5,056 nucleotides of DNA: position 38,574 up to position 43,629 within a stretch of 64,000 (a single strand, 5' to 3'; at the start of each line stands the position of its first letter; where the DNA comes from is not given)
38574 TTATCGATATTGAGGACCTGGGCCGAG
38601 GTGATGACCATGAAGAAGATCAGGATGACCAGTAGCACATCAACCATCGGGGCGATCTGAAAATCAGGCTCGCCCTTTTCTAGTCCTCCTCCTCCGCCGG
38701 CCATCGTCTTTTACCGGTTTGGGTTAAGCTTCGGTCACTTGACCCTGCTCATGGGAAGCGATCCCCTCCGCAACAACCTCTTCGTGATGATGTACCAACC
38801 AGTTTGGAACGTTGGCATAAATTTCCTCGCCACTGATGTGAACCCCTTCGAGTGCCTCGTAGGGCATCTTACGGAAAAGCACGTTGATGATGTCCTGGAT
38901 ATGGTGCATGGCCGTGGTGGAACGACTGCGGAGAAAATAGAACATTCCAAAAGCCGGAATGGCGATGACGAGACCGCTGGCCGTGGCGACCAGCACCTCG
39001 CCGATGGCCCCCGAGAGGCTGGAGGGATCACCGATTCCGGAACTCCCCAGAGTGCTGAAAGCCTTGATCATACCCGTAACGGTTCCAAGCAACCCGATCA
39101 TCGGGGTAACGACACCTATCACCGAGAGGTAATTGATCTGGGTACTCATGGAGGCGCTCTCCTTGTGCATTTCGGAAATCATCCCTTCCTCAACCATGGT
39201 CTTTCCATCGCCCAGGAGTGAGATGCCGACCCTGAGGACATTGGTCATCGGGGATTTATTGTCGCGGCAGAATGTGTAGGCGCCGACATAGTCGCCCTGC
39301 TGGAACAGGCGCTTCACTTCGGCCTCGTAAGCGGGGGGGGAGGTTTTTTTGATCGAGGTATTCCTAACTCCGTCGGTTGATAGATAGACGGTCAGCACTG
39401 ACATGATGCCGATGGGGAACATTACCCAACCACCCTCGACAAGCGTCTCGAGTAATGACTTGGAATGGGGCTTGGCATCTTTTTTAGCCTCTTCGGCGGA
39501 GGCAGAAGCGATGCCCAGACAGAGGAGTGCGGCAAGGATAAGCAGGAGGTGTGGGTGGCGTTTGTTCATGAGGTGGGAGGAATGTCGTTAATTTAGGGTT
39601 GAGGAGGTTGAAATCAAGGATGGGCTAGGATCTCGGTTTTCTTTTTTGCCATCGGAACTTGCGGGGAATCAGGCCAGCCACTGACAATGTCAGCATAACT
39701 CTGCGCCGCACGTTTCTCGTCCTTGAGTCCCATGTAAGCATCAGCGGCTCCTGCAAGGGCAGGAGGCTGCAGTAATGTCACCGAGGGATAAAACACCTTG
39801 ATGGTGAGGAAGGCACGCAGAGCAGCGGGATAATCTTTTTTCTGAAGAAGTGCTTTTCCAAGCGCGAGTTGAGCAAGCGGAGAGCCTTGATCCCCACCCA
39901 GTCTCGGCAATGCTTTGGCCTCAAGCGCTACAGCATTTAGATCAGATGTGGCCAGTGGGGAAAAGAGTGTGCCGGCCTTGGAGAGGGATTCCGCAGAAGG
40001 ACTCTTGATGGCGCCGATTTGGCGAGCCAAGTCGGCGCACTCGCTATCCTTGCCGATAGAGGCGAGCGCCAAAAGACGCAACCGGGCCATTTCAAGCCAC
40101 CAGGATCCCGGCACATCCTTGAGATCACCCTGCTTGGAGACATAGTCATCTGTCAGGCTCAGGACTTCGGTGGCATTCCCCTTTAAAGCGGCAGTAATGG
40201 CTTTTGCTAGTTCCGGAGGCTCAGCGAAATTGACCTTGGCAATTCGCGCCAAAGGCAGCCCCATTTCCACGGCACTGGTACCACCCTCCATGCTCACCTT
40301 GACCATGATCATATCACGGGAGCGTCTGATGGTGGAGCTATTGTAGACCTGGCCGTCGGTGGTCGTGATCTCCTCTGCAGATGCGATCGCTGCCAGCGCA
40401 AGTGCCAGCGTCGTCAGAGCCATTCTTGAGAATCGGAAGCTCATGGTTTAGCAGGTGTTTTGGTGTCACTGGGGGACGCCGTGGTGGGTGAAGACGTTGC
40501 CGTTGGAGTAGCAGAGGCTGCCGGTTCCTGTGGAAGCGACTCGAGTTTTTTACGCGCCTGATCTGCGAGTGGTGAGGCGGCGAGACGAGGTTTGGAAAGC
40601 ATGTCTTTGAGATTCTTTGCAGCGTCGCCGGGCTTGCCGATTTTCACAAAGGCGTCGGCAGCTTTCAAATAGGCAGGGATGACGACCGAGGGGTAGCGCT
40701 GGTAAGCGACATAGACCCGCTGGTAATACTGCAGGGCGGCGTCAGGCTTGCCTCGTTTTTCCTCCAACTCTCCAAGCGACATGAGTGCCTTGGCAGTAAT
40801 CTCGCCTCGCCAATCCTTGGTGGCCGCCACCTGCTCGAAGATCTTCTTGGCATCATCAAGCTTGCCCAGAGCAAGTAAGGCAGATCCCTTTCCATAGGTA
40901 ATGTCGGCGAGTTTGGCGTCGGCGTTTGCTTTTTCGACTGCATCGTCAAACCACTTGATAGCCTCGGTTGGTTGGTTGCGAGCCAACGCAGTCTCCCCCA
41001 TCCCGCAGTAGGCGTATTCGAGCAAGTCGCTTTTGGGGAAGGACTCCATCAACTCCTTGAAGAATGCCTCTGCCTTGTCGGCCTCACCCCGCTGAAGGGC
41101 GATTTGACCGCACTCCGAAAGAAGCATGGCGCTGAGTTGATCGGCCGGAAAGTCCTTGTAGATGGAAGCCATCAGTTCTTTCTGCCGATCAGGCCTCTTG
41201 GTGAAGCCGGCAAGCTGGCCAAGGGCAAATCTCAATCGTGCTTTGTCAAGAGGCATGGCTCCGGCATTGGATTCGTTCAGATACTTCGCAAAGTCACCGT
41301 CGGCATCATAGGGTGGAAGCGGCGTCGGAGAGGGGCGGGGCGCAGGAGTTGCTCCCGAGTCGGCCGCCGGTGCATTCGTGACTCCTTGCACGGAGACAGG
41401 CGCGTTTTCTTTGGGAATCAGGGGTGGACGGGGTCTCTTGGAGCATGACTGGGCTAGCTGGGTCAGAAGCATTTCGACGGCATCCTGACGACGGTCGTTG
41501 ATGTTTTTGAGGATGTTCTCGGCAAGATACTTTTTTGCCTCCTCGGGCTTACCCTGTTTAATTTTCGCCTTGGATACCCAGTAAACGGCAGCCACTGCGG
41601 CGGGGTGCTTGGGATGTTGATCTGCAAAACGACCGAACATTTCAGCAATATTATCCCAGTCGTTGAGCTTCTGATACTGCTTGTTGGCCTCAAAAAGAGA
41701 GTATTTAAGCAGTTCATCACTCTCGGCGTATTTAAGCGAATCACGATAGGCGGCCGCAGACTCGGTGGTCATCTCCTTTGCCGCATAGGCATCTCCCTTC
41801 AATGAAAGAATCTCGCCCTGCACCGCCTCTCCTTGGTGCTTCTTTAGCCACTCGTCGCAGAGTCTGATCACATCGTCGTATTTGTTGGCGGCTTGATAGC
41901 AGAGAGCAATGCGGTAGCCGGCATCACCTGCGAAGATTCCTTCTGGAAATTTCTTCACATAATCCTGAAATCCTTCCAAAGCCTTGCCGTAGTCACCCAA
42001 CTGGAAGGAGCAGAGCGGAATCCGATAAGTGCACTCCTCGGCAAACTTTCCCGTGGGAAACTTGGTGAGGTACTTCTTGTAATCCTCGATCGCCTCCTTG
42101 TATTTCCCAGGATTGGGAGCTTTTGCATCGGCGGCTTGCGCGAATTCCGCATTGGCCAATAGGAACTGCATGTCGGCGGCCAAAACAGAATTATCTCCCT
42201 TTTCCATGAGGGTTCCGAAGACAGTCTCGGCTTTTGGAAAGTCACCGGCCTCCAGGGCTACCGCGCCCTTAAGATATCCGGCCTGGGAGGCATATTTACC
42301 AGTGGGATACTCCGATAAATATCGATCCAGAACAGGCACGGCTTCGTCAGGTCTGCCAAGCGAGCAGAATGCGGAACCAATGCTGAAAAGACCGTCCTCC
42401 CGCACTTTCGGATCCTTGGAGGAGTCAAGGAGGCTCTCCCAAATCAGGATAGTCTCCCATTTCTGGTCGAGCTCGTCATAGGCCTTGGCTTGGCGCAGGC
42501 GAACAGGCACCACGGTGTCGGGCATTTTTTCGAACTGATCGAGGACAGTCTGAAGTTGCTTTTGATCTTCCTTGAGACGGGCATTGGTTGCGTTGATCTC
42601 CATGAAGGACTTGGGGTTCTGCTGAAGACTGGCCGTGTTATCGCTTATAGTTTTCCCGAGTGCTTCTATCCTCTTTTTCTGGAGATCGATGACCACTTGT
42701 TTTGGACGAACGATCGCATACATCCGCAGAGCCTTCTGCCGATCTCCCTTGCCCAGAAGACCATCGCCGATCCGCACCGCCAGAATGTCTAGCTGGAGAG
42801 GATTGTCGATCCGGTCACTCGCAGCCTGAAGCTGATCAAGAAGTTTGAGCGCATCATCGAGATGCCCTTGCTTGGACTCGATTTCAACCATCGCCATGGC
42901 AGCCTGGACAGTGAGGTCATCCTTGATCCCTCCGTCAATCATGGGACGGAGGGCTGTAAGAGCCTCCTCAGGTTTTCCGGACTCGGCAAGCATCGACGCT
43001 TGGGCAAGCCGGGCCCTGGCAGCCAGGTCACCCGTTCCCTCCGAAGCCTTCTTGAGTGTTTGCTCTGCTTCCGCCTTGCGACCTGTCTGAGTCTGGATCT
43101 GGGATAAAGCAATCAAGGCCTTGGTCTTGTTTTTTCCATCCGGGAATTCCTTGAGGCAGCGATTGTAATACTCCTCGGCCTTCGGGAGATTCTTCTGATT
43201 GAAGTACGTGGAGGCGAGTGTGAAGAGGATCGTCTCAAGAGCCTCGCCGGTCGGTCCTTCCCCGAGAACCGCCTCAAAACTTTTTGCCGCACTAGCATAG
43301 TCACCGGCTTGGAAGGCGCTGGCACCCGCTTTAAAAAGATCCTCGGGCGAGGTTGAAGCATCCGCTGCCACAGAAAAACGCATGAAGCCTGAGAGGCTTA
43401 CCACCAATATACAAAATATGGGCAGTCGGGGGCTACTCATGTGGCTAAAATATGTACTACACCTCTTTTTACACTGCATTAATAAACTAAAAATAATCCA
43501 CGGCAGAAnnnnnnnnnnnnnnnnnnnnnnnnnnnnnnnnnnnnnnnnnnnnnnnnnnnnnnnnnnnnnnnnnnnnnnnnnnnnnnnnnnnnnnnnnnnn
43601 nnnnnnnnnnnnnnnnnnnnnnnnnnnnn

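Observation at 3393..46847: Five diverged paralogues of one heparinase II/III-like family share private motifs and have accreted different N-terminal modules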

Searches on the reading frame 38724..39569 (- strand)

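Call 6: search_protein_families(library=pfam, proteins=[window:38724-39569:-], max_evalue=0.001)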
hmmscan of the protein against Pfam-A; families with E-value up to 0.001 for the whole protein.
window:38724-39569:- (281 aa): 1 family
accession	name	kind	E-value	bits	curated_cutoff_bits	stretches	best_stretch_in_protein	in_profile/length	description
PF01618.21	MotA_ExbB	-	3.3e-25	88.7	22.9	1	105-225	3-126/127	MotA/TolQ/ExbB proton channel family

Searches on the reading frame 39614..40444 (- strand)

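Call 6: search_protein_families(library=pfam, proteins=[window:39614-40444:-], max_evalue=0.001)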
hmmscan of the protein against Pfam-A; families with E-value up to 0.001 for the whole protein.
window:39614-40444:- (276 aa): 0 families

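Call 9: search_protein_families(library=ncbifam, proteins=[window:39614-40444:-], max_evalue=0.01)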
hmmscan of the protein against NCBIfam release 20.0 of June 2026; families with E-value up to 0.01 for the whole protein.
window:39614-40444:- (276 aa): 2 families
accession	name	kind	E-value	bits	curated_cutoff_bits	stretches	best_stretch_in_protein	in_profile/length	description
TIGR02795.1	tol_pal_ybgF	equivalog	1.1e-06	29.3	90.1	1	188-269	38-118/119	tol-pal system protein YbgF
TIGR03302.1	OM_YfiO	subfamily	0.0062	16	81.4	0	194-266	38-109/239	outer membrane protein assembly factor BamD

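Call 36: search_protein_families(library=pfam, proteins=[window:39614-40444:-], max_evalue=0.1)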
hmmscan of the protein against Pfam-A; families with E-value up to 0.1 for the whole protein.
window:39614-40444:- (276 aa): 5 families
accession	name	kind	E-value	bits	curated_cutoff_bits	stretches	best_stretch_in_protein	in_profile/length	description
PF07719.23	TPR_2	-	0.0012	19.3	27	0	190-213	2-25/34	Tetratricopeptide repeat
PF13174.12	TPR_6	-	0.01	16.9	26.3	0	233-260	6-33/33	Tetratricopeptide repeat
PF13432.12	TPR_16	-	0.03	15.2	32.7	1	189-215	31-57/65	Tetratricopeptide repeat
PF13428.12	TPR_14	-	0.054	14.7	23.5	0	229-262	3-36/44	Tetratricopeptide repeat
PF14559.12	TPR_19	-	0.059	14.1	25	0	184-214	20-50/68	Tetratricopeptide repeat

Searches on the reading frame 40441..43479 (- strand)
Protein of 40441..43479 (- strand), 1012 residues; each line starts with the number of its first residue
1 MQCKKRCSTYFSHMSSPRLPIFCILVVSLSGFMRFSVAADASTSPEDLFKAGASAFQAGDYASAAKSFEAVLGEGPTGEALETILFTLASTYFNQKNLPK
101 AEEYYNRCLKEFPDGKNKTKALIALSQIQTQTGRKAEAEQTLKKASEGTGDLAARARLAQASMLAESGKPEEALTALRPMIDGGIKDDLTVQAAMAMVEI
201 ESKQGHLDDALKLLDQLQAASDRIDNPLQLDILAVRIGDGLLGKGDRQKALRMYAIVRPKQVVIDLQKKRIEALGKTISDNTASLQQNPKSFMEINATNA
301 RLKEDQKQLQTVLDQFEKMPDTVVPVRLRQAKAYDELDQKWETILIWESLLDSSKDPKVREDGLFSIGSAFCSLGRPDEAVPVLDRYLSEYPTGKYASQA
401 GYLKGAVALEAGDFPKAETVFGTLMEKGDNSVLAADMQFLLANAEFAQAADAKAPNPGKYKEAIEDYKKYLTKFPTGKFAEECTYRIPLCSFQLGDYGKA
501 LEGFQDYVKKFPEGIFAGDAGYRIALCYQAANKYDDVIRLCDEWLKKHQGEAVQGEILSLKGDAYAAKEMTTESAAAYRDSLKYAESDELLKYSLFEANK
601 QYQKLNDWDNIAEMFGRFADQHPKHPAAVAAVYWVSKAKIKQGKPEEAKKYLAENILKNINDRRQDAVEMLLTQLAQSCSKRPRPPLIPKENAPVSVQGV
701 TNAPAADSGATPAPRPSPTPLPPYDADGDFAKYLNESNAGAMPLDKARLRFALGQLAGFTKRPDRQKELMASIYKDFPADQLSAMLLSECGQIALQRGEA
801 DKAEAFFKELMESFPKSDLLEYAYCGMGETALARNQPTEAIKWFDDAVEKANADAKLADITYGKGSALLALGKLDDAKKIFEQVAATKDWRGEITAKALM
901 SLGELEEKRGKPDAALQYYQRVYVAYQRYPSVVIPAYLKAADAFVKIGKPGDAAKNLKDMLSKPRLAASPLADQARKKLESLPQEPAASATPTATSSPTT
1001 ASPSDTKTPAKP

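Call 6: search_protein_families(library=pfam, proteins=[window:40441-43479:-], max_evalue=0.001)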
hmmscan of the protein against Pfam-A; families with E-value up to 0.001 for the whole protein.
window:40441-43479:- (1012 aa): 25 families
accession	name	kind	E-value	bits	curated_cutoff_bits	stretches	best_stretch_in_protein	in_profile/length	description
PF07719.23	TPR_2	-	3.4e-36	120.8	27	1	84-114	3-33/34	Tetratricopeptide repeat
PF13428.12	TPR_14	-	1.6e-35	118.3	23.5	0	85-114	4-33/44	Tetratricopeptide repeat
PF13432.12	TPR_16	-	3.3e-35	120.6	32.7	3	862-928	1-63/65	Tetratricopeptide repeat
PF14559.12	TPR_19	-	4.5e-33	113.8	25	2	55-114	1-57/68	Tetratricopeptide repeat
PF13424.12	TPR_12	-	4.4e-29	100.9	30.1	4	83-147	4-73/77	Tetratricopeptide repeat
PF13174.12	TPR_6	-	4.9e-29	99.4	26.3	0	85-114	3-32/33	Tetratricopeptide repeat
PF00515.34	TPR_1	-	9.3e-27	92.2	27.8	1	85-114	4-33/34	Tetratricopeptide repeat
PF13525.12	YfiO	-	1.8e-21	77.3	25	2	44-132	4-94/203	Outer membrane lipoprotein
PF13181.12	TPR_8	-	1e-20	72.5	25.7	0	84-113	3-32/34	Tetratricopeptide repeat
PF09976.15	TPR_21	-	5.5e-20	72.4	25.5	1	152-221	74-143/193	Tetratricopeptide repeat-like domain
PF13176.12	TPR_7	-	9.8e-18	63.1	27.9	0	898-923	1-26/36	Tetratricopeptide repeat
PF12895.13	ANAPC3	-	9.5e-14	51.9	27.2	0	95-178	2-80/82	Anaphase-promoting complex, cyclosome, subunit 3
PF17874.7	TPR_MalT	-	2.6e-13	50.4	45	2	792-957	9-184/336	MalT-like TPR region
PF07721.20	TPR_4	-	1e-10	41.6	27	0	154-178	1-25/26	Tetratricopeptide repeat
PF13374.12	TPR_10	-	4.9e-10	39.5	27.5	0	895-928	1-34/42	Tetratricopeptide repeat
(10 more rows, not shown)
